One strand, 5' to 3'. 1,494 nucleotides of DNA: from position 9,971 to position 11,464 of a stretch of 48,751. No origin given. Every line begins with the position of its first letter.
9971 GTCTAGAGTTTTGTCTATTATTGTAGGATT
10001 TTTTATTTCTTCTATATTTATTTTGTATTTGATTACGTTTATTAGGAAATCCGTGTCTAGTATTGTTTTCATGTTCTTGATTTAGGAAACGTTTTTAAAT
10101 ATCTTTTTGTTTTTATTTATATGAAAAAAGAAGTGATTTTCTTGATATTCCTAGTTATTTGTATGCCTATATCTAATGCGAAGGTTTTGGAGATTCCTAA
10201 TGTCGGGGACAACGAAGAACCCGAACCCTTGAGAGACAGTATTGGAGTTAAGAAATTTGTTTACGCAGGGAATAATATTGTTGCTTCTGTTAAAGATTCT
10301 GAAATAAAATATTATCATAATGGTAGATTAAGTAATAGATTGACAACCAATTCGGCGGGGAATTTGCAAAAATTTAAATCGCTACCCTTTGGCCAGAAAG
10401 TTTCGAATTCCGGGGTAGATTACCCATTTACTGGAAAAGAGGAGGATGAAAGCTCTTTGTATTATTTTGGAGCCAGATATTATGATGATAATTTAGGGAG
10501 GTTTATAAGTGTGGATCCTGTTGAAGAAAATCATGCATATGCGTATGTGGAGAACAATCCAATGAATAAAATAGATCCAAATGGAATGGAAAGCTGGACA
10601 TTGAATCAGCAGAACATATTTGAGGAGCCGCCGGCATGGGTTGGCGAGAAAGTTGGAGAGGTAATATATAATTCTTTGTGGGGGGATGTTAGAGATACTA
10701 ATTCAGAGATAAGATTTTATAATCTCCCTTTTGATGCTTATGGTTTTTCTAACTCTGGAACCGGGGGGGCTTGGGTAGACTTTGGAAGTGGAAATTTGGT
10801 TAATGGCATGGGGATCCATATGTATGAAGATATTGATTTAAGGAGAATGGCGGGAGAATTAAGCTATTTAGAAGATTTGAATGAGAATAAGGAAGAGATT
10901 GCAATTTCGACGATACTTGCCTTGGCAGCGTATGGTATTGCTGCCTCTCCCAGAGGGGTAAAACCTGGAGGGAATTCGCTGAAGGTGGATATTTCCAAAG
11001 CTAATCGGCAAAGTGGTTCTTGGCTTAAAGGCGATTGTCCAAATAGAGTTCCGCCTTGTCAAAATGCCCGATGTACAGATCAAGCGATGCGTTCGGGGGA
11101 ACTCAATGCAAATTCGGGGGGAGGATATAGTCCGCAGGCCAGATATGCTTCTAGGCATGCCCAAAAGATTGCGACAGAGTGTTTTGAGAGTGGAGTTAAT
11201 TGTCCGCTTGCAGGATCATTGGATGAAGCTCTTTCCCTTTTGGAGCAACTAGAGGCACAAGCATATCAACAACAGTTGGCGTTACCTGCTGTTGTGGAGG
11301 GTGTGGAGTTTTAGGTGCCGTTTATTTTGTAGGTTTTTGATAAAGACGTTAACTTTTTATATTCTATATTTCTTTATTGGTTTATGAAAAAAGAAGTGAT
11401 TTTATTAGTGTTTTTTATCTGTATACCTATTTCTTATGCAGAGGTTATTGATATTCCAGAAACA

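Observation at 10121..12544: Tandem pair of Sec-exported 'minimal RHS-core' polymorphic-toxin genes in an archaeal genome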

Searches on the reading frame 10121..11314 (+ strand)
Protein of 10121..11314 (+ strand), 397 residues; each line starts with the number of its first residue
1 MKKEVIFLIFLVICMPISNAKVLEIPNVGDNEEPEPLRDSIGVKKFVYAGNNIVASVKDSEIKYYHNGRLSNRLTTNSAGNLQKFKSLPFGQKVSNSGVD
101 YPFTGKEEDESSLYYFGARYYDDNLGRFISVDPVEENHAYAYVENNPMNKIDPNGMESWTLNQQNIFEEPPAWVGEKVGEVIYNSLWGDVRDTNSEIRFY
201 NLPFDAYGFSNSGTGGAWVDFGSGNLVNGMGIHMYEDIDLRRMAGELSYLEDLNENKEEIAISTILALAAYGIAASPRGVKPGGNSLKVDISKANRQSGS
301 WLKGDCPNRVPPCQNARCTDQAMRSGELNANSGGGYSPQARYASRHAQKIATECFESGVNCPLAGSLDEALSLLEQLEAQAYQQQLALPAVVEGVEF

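Call 3: search_protein_families(library=ncbifam, proteins=[window:10121-11314:+], max_evalue=1)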
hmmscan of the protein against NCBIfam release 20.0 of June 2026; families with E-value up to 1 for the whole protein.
window:10121-11314:+ (397 aa): 2 families
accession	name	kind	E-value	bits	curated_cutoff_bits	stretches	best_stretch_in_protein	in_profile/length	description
TIGR03696.1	Rhs_assc_core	domain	1.9e-20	73.2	32.5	1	89-156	3-76/76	RHS repeat-associated core domain-containing protein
NF041261.1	RHS_core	equivalog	0.00015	19.7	2000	1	106-155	1208-1260/1261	RHS element core protein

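Call 4: search_protein_families(library=pfam, proteins=[window:10121-11314:+], max_evalue=1)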
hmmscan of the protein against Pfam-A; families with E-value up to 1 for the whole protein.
window:10121-11314:+ (397 aa): 0 families

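Call 9: find_encoding_contigs(protein=window:10121-11314:+, flank=10000, max_places=6)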
Protein window:10121-11314:+ (397 aa): 6 contigs read that carry it; 4 places shown.
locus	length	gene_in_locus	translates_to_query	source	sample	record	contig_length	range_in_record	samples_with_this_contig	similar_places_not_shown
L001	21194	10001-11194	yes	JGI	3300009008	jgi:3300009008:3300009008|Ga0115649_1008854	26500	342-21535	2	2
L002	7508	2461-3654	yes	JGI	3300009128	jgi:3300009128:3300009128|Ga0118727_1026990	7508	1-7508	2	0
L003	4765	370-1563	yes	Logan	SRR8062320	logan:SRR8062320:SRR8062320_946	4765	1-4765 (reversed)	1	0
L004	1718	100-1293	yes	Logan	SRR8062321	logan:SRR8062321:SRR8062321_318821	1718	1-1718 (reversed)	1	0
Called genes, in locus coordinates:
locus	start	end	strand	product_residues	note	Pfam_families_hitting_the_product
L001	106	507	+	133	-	-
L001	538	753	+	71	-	-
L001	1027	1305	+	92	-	PF03911:Sec61_beta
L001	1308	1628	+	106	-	PF01849:NAC, PF19026:UBA_HYPK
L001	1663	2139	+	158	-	-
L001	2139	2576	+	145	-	-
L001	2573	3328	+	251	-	PF00142:Fer4_NifH (faint), PF01656:CbiA, PF10609:ParA, PF13614:AAA_31, PF13500:AAA_26 (weak)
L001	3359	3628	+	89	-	-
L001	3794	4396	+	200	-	PF02517:Rce1-like (weak)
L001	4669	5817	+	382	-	PF00152:tRNA-synt_2 (weak), PF01409:tRNA-synt_2d (weak), PF13393:tRNA-synt_His, PF00587:tRNA-synt_2b, PF03129:HGTP_anticodon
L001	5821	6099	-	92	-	-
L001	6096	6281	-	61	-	-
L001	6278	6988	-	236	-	PF02616:SMC_ScpA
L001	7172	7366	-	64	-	PF01599:Ribosomal_S27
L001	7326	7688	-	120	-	PF01282:Ribosomal_S24e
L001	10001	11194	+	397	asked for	-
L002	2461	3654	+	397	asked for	-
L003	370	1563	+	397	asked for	-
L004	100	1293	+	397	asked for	-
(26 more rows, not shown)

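Call 38: predict_structure(alignment_id=A4)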
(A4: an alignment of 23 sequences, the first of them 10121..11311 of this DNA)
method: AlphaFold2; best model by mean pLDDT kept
length: 397 residues; sequences in the alignment: 23
mean_pLDDT: 35.8   pTM: 0.24
mean pLDDT of the five models: 35.8, 35.7, 33.1, 32.9, 32.9
residues with pLDDT >= 90: 0; 70-90: 11; 50-70: 12; < 50: 374
segments of 3 or more residues with pLDDT < 50: 16-368, 380-397
pLDDT, mean of each block of 10 residues (from residue 1): 77 55 39 36 35 41 37 37 36 34 31 34 39 38 35 31 31 32 31 28 25 24 24 28 28 32 38 30 30 28 28 29 34 38 43 42 46 51 43 31
secondary structure, 60 per line:
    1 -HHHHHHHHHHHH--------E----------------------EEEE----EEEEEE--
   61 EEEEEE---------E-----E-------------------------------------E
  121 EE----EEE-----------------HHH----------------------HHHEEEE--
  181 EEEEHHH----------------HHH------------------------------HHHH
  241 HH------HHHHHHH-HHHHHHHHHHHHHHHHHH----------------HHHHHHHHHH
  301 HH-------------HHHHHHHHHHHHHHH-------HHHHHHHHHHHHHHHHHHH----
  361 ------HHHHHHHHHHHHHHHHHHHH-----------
elements in order: H2-13 E45-48 E53-58 E61-66 E120-122 E127-129 E175-178 E181-184 H237-242 H249-255 H257-274 H291-302 H316-330 H338-356 H367-386

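Call 47: search_protein_families(library=pfam, alignment_id=A7, max_evalue=0.001)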
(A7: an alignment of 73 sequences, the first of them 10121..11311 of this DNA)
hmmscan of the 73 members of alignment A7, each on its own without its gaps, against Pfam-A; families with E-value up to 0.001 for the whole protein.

A. member 1, window:10121-11311:+ (397 aa): 0 families

B. families by the number of members that match (of 73 scanned): 12 families
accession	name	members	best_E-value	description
PF01476.26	LysM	4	5.5e-15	LysM domain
PF16754.10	Pesticin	2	4.4e-06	Bacterial toxin homologue of phage lysozyme, C-term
PF07591.16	PT-HINT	1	1.4e-13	Pretoxin HINT domain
PF13529.12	Peptidase_C39_2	1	2.3e-09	Peptidase_C39 like family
PF18962.6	Por_Secre_tail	1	1.2e-08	Secretion system C-terminal sorting domain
PF14890.11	Intein_splicing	1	2.1e-07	Intein splicing domain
PF13539.11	Peptidase_M15_4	1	4.3e-07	D-alanyl-D-alanine carboxypeptidase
PF15540.11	Ntox47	1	8.9e-06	Bacterial toxin 47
PF14623.11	Vint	1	2.3e-05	Hint-domain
PF01079.26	Hint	1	2.7e-05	Hint module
PF00877.26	NLPC_P60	1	0.0008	NlpC/P60 family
PF23473.1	LysM3_LYK4_5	1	0.00091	LYK4/5 LysM3 domain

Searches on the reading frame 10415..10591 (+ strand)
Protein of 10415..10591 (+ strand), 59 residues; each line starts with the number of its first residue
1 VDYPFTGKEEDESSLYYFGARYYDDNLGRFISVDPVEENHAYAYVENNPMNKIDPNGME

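Call 92: search_solved_structures(query=window:10415-10591:+, max_evalue=0.001, show_alignments=5)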
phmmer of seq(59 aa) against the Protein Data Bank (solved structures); distinct sequences matched with E-value up to 0.001: 20.
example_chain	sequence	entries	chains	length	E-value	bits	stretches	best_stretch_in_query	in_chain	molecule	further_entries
9c4k_Q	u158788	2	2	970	2.8e-09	40.5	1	5-58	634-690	Toxin subunit YenC2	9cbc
4igl_B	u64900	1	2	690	2.9e-09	40.4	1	5-58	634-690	YenC2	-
8fjp_A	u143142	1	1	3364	3.2e-09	40.3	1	3-58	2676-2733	salivary gland surface protein 1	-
6sup_A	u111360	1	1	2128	6.7e-09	39.2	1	5-58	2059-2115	TcdB2,TccC3,Cell division control protein 42 homolog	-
6suq_A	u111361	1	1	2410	9.5e-09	38.8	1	5-58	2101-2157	TcdB2,TccC3,Genome polyprotein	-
6suf_F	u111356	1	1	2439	9.5e-09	38.8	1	5-58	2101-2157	TcdB2,TccC3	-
6h6e_F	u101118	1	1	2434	9.8e-09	38.7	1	5-58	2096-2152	TcdB2,TccC3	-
6h6g_A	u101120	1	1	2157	1e-08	38.7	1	5-58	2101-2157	TcdB2,TccC3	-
4o9x_A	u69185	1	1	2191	1.1e-08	38.6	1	5-58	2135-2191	TcdB2, TccC3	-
6l7i_G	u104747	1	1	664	3.5e-08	37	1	5-58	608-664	TccC2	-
9on3_A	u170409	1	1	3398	6.3e-08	36.2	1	2-57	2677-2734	SGS4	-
6sue_F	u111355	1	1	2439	1.2e-07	35.3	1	5-58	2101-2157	TcdB2,TccC3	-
6h6f_F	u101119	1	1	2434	1.2e-07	35.3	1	5-58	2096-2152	TcdB2,TccC3,TccC3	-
5kis_B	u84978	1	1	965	1.7e-06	31.6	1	5-55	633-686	RHS2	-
8qjd_A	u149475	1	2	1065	6.1e-06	29.9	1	5-58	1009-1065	Salmonella bongori Rhs core domain (residues 360-1420)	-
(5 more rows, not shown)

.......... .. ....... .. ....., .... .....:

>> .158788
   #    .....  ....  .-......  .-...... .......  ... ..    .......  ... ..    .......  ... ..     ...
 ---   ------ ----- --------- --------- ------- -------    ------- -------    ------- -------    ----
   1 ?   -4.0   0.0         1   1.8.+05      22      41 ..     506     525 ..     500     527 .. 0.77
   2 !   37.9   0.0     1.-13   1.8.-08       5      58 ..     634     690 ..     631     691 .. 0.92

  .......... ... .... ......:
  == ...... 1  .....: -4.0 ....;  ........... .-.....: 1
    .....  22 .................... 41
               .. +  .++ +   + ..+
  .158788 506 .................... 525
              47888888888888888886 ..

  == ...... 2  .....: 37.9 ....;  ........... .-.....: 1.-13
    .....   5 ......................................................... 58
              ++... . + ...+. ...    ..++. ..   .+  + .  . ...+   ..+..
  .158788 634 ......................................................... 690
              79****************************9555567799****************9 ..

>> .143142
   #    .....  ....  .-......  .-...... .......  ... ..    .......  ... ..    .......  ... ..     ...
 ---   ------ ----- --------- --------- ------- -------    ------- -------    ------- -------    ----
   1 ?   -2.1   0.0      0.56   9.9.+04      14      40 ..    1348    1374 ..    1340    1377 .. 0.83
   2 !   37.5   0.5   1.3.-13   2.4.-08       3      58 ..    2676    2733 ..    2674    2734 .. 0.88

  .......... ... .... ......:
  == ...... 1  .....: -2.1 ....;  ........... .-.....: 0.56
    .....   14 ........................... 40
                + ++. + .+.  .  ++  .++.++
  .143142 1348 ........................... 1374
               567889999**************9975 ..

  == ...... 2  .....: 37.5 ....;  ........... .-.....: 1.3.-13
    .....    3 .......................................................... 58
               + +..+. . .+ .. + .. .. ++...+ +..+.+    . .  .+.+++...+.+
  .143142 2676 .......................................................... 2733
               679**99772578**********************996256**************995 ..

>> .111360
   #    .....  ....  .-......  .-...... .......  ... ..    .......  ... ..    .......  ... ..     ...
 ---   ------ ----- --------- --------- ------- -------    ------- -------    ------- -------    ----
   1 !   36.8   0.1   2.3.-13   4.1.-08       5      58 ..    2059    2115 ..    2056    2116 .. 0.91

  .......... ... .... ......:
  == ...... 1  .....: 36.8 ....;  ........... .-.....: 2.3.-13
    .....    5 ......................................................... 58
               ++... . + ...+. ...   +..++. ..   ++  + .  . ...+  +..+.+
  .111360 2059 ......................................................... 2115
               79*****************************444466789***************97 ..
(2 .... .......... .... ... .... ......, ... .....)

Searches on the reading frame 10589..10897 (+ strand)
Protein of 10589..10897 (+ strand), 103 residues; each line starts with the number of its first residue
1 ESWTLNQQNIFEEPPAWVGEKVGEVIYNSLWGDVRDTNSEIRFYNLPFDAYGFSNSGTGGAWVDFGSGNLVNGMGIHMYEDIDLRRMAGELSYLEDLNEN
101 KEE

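Call 72: search_protein_families(library=pfam, proteins=[window:10589-10897:+], max_evalue=10)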
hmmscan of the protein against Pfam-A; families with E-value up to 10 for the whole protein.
seq(103 aa): 0 families

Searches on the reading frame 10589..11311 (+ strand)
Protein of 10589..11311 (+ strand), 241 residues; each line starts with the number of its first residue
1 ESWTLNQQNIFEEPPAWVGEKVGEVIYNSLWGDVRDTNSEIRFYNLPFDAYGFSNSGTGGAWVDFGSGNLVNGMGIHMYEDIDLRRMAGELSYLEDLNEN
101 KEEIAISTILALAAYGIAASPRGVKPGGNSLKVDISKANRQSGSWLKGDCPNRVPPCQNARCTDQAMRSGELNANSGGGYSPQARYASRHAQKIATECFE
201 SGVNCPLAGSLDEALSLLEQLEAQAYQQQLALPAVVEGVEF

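Call 14: search_solved_structures(query=window:10589-11311:+, max_evalue=10)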
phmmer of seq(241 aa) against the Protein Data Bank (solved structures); distinct sequences matched with E-value up to 10: 5.
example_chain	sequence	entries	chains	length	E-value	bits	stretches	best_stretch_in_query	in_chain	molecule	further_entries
3ckm_A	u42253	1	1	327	0.14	15.3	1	13-55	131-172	YRAM (HI1655)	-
5kcn_A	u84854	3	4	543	0.28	14.4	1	14-55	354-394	Penicillin-binding protein activator LpoA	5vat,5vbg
8cxm_Z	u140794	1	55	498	0.57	13.3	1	84-136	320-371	Flagellin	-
5cwp_A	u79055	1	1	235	0.59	13.3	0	168-224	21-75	Designed helical repeat protein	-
6xss_A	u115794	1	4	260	3.2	10.9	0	167-224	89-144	C4_nat_HFuse-7900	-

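Call 21: find_homologous_proteins(query=window:10589-11311:+, max_evalue=0.01)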
Query seq(241 aa) (241 aa): 6 proteins with E <= 0.01 among 923 candidates.
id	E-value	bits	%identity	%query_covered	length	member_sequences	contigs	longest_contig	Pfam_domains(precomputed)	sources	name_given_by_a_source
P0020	2.0e-159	547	100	100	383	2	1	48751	-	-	-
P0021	8.3e-149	512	94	100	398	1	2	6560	-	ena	-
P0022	1.1e-111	391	73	100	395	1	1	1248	-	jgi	-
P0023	3.9e-111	389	73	100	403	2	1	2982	-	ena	-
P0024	9.6e-97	342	69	93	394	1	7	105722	-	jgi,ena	jgi:RHS repeat-associated protein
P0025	3.6e-38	150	57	52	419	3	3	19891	-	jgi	-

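Call 36: search_protein_families(library=pfam, proteins=[P0025], max_evalue=0.1)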
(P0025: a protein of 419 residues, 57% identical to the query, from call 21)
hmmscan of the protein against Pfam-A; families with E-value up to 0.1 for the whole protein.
P0025 (419 aa): 1 family
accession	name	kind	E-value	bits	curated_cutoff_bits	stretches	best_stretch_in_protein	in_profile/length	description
PF13310.11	Virulence_RhuM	-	0.0081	15.9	33.7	1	194-262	15-85/252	Virulence protein RhuM family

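Call 37: find_encoding_contigs(protein=P0025, flank=8000, max_places=3)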
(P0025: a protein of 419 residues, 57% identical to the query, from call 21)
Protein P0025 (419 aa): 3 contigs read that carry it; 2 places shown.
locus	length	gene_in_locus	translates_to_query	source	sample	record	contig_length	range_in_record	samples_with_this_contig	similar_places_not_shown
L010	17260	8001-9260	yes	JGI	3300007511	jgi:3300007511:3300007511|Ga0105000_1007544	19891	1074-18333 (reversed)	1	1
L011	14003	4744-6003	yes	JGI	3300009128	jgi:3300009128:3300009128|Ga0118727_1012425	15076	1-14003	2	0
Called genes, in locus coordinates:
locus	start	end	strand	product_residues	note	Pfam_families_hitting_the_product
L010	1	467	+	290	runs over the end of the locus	PF01079:Hint (faint), PF05203:Hom_end_hint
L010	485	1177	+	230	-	PF01790:LGT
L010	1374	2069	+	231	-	PF01790:LGT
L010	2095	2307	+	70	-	-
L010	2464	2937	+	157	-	PF05203:Hom_end_hint (weak)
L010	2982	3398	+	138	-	-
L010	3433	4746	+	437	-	-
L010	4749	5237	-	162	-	PF13505:OMP_b-brl (weak)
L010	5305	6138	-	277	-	PF02457:DAC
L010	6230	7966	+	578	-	PF00251:Glyco_hydro_32N (weak), PF04616:Glyco_hydro_43 (faint), PF22847:Glyco_hydro_43_rel (faint), PF11617:Cu-binding_MopE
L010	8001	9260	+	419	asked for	-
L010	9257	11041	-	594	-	PF01850:PIN (weak), PF13173:AAA_14 (faint), PF00437:T2SSE, PF04851:ResIII (faint)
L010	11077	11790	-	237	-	PF01135:PCMT, PF00398:RrnaAD, PF08704:GCD14, PF05175:MTS (weak), PF13847:Methyltransf_31, PF13649:Methyltransf_25 (weak)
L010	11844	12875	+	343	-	PF00924:MS_channel_2nd, PF21082:MS_channel_3rd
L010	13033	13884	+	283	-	PF01926:MMR_HSR1, PF02824:TGS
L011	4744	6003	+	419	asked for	-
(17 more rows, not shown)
